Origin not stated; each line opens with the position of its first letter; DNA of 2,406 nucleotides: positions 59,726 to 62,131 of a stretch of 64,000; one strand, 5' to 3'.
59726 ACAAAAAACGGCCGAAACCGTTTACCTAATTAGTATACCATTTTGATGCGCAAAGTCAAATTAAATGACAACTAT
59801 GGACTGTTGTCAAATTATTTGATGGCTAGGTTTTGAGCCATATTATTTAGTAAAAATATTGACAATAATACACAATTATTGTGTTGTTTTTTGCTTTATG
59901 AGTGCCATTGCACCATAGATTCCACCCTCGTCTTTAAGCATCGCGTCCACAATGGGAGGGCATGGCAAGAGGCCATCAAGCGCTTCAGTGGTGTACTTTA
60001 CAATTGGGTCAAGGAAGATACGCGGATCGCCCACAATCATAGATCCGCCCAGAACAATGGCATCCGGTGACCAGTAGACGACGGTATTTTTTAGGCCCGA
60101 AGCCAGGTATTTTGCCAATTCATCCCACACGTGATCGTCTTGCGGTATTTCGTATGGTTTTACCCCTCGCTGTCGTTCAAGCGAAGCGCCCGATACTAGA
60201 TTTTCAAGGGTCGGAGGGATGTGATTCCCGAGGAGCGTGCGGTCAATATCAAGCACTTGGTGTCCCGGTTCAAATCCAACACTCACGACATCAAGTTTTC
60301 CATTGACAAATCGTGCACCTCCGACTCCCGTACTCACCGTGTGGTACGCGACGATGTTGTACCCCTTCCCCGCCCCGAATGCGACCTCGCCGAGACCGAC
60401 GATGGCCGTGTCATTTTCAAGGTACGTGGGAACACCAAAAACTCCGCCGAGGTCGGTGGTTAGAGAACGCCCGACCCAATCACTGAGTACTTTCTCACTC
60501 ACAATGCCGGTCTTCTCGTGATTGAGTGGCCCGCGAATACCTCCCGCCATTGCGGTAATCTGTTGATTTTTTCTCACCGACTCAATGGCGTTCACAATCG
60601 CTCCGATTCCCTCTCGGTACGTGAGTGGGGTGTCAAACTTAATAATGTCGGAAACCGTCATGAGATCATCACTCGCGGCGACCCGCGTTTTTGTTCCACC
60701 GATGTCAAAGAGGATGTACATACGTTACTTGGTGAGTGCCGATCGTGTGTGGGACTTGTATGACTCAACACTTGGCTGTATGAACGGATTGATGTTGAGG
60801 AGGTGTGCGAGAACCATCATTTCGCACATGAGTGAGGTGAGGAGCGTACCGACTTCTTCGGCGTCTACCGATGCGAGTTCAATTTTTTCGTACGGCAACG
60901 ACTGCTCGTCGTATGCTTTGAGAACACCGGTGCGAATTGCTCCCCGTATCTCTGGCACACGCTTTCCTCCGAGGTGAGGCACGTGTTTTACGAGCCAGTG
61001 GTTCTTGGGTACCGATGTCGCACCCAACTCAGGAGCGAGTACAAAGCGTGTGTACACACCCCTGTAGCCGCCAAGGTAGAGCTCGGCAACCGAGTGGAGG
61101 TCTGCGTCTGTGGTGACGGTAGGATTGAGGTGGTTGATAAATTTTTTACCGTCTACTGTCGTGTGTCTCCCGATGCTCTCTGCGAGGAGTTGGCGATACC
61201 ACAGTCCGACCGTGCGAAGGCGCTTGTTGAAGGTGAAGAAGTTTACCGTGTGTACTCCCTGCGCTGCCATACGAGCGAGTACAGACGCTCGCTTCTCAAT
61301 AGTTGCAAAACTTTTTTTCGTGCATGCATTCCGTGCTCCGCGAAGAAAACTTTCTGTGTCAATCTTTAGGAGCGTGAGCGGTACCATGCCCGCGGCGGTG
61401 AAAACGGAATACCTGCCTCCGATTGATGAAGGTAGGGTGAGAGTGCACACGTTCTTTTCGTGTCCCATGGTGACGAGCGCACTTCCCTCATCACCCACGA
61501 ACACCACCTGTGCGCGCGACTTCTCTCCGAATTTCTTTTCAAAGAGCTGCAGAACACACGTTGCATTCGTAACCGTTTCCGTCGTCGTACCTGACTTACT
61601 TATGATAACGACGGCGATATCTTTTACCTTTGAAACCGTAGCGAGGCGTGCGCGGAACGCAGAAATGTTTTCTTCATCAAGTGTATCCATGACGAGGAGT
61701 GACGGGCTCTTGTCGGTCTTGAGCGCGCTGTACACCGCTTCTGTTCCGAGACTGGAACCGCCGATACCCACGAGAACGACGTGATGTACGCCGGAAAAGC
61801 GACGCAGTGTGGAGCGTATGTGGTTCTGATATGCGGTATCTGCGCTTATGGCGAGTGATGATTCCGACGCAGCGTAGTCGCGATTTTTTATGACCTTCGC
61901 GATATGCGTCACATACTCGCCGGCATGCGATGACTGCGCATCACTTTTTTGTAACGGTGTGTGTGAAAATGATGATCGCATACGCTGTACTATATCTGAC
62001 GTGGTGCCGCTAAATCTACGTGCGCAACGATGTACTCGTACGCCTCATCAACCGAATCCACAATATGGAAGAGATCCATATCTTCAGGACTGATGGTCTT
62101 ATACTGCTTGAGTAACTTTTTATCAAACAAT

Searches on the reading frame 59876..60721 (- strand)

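Call 89: search_protein_families(library=pfam, proteins=[window:59876-60721:-], max_evalue=0.00001)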
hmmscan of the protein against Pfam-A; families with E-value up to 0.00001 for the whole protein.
window:59876-60721:- (281 aa): 1 family
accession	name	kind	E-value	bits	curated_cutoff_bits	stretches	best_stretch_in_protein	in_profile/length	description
PF00480.26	ROK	-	2.8e-32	112.9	22.9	1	5-277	4-293/294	ROK family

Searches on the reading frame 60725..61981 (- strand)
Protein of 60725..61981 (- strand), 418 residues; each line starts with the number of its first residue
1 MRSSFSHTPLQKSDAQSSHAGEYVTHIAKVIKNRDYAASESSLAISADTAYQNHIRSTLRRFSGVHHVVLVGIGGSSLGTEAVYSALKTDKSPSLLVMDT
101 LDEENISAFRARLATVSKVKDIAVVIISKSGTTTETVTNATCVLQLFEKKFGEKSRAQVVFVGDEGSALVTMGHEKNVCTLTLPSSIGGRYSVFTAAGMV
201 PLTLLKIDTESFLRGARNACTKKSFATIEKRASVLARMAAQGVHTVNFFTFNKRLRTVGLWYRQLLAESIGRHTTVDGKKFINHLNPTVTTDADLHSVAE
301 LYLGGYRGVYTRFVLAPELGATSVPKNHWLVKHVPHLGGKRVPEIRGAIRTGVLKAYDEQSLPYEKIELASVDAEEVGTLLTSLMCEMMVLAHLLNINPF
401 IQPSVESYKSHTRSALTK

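Call 89: search_protein_families(library=pfam, proteins=[window:60725-61981:-], max_evalue=0.00001)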
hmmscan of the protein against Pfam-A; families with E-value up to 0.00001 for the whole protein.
window:60725-61981:- (418 aa): 1 family
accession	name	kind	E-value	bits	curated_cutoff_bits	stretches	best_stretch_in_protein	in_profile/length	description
PF00342.24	PGI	-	1.4e-22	80.4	22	1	62-321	93-360/486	Phosphoglucose isomerase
